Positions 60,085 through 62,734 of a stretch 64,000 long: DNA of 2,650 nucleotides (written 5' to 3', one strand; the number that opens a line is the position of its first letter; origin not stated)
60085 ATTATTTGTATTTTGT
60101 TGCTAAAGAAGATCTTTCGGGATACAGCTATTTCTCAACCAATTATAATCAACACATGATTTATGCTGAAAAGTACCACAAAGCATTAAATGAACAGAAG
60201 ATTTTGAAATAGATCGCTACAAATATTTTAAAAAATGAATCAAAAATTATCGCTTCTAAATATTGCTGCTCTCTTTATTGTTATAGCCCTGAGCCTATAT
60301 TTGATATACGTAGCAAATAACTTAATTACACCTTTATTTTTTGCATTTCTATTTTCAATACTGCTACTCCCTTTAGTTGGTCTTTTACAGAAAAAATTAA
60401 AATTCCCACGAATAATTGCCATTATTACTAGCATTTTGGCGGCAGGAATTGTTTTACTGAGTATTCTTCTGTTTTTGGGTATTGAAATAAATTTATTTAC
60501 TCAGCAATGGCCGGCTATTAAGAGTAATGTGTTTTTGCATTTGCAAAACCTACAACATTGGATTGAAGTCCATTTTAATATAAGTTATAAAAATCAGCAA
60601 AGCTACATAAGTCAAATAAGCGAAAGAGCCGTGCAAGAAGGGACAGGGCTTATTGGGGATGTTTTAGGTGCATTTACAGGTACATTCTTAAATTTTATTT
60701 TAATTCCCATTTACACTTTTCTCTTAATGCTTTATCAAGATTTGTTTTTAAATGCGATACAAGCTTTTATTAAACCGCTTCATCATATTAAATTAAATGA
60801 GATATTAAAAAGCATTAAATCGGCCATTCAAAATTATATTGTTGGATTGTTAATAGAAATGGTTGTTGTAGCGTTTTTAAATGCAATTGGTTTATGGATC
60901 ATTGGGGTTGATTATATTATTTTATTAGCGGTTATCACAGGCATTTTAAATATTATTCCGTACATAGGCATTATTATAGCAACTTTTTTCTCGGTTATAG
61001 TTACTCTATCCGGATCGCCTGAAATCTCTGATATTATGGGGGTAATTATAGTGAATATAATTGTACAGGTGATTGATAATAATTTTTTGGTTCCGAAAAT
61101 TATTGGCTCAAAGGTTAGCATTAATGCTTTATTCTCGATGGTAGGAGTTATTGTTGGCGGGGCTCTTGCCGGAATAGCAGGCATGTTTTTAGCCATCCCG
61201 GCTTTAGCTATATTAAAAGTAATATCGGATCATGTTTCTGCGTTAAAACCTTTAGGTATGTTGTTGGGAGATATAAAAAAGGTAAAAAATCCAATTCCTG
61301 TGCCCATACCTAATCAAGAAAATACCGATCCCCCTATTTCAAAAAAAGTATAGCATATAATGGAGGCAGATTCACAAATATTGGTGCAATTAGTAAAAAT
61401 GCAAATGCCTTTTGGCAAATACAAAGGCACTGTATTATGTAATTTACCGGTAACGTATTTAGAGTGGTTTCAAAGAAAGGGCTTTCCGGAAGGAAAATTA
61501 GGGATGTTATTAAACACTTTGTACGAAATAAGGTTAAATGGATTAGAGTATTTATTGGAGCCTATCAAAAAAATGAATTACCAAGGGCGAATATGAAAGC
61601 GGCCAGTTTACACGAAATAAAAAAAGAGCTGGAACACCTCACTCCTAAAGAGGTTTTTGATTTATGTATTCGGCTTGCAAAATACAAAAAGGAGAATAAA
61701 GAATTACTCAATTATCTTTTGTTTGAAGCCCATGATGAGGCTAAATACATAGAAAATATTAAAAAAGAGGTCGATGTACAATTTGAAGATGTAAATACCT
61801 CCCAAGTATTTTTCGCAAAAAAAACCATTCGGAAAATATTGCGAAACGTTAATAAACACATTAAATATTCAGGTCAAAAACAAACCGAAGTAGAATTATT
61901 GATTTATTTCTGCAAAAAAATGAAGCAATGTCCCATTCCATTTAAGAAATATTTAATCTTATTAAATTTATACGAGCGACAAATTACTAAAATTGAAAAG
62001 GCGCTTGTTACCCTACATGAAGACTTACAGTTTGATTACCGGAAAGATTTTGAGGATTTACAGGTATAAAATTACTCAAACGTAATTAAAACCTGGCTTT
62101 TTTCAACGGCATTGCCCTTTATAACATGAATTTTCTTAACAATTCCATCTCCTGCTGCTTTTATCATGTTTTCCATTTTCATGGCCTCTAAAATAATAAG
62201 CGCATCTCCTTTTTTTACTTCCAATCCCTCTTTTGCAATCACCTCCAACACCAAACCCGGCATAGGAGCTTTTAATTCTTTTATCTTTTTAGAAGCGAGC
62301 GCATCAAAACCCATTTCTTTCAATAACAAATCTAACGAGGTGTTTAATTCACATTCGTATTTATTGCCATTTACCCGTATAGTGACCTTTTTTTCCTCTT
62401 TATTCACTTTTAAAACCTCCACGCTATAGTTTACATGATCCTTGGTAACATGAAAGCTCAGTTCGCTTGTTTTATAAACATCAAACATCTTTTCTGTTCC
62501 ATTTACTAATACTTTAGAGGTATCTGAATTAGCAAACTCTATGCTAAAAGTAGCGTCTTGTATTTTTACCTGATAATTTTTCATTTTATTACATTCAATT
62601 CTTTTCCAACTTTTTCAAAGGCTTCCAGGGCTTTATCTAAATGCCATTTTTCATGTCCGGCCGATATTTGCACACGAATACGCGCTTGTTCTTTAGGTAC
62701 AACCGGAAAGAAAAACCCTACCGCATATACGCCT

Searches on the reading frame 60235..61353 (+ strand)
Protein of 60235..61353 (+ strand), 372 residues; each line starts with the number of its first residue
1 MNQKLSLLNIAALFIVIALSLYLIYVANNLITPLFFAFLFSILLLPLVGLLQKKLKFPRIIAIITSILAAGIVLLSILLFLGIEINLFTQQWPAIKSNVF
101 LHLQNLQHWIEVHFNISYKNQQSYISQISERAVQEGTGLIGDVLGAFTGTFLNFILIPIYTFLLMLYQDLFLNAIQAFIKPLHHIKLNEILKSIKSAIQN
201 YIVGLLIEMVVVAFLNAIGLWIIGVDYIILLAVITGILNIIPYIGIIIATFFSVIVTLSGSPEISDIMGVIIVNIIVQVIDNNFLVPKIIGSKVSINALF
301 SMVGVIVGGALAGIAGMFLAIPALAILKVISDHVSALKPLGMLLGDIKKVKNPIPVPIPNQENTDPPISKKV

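Call 40: search_protein_families(library=pfam, proteins=[window:60235-61353:+], max_evalue=0.00001)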
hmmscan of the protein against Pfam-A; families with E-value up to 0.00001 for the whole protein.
window:60235-61353:+ (372 aa): 1 family
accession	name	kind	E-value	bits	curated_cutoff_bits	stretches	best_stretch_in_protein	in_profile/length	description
PF01594.21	AI-2E_transport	-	8.2e-50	170.3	34.3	1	12-334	3-326/327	AI-2E family transporter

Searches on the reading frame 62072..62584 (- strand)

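Call 40: search_protein_families(library=pfam, proteins=[window:62072-62584:-], max_evalue=0.00001)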
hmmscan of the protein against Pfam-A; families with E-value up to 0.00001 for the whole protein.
window:62072-62584:- (170 aa): 2 families
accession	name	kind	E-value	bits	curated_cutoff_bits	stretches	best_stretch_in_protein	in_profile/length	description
PF00364.28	Biotin_lipoyl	-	1.2e-16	60.7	22.1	1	102-168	1-72/73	Biotin-requiring enzyme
PF13533.13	Biotin_lipoyl_2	-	1.8e-06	28.1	29.8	0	104-133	3-32/32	Biotin-lipoyl like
